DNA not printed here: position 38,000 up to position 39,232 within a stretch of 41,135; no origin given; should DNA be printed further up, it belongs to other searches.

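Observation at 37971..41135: GC-rich islet C: repeat-bounded block of membrane protein plus giant lipoprotein, using different expression signals from the backbone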

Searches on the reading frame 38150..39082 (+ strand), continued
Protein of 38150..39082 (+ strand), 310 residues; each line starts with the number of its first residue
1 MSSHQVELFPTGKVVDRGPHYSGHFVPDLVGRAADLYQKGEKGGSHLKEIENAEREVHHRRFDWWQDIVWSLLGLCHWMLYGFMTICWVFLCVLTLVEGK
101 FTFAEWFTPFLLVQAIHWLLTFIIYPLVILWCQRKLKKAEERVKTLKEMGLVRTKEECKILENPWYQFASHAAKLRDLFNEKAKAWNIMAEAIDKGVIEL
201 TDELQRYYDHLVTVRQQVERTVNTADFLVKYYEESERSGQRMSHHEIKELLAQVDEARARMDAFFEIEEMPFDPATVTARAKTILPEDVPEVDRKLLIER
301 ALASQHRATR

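Call 94: fold_search(model_id=the predicted structure, library=pdb)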
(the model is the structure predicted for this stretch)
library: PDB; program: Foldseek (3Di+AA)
matches with E <= 10: 21; with E <= 0.001: 0
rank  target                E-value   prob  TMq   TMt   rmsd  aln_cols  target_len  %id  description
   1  7rmx                  2.2e+00  0.07  0.16  0.21  19.3       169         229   20  Structure of De Novo designed tunable symmetric protein pockets (released 2022-08-03)
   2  9fqr_FA               5.5e+00  0.04  0.19  0.20  55.9       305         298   16  96-nm repeat of axonemal doublet microtubules from bovine sperm (released 2025-03-26)
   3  8qb9_A                5.8e+00  0.02  0.12  0.14  28.6       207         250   12  Helical reconstruction of yeast eisosome protein Pil1 bound to membrane composed of lipid mixture -PIP2/+sterol (DOPC, (released 2024-07-24)
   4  8whs_A                6.1e+00  0.02  0.11  0.04  14.1       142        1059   17  Spike Trimer of BA.2.86 in complex with one hACE2 (released 2024-07-03)
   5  3plt_C                6.4e+00  0.02  0.12  0.17  29.2       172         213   12  Crystal structure of Lsp1 from Saccharomyces cerevisiae (released 2011-06-22)
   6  8i7o_C7               7.2e+00  0.03  0.16  0.20  24.4       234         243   14  In situ structure of axonemal doublet microtubules in mouse sperm with 16-nm repeat (released 2023-10-11)
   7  9lkb_R                7.5e+00  0.02  0.15  0.16  21.1       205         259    8  Cryo-EM structure of the receptor of PL45-Olfr110-Gs complex (released 2026-01-21)
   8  6c48_D                8.0e+00  0.21  0.20  0.63   2.4        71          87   21  Crystal structure of B-Myb-LIN9-LIN52 complex (released 2018-09-19)
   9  2d4c_B                8.0e+00  0.06  0.18  0.23  28.2       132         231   11  Crystal structure of the endophilin BAR domain mutant (released 2006-07-11)
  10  6c48_A                8.4e+00  0.21  0.20  0.64   2.4        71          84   21  Crystal structure of B-Myb-LIN9-LIN52 complex (released 2018-09-19)
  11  6fxe_A                8.4e+00  0.09  0.22  0.30   6.7       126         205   11  BBE31 from Lyme disease agent Borrelia (Borreliella) burgdorferi playing a vital role in successful colonization of th (released 2019-03-20)
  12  9jlc_R                8.4e+00  0.04  0.18  0.21  13.4       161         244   13  Cryo-EM structure of MAS1-Gi Complex with AVE 0991 (released 2025-09-24)
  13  3plt_A                8.4e+00  0.02  0.13  0.18  28.7       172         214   11  Crystal structure of Lsp1 from Saccharomyces cerevisiae (released 2011-06-22)
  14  6fze_A                8.9e+00  0.08  0.21  0.29   6.7       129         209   10  BBE31 from Lyme disease agent Borrelia (Borreliella) burgdorferi playing a vital role in successful colonization of th (released 2019-03-27)
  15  9hj6_A                9.3e+00  0.04  0.16  0.12  11.3       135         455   14  TRPML1 in complex with compound 2 (released 2025-06-04)
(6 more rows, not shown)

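Call 97: find_related_loci(query=A1, collection=viral_contigs, flank=5000)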
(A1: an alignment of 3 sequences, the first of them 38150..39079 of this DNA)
Query A1 (310 aa) in viral_contigs; peptide patterns used: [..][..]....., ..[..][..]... (x = any residue, [..] = any of these).
55 stretches matched a pattern, but none encodes a relative of the query by tblastn (E <= 1e-3).

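Call 100: search_protein_families(library=padloc, proteins=[window:38150-39082:+, L001:11110-13284:+, L006:7488-8231:+], max_evalue=0.01)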
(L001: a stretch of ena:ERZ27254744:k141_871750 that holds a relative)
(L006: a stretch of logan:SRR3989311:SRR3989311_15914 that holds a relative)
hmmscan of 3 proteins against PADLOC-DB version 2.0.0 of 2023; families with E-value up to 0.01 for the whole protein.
window:38150-39082:+ (310 aa): 0 families

L001:11110-13284:+ (725 aa): 0 families

L006:7488-8231:+ (247 aa): 0 families

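Call 101: search_protein_families(library=phrogs, proteins=[window:38150-39082:+, L001:11110-13284:+, L006:7488-8231:+], max_evalue=0.01)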
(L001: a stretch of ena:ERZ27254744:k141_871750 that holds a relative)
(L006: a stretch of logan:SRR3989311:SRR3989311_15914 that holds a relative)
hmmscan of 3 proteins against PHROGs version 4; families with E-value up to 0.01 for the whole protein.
window:38150-39082:+ (310 aa): 0 families

L001:11110-13284:+ (725 aa): 0 families

L006:7488-8231:+ (247 aa): 0 families
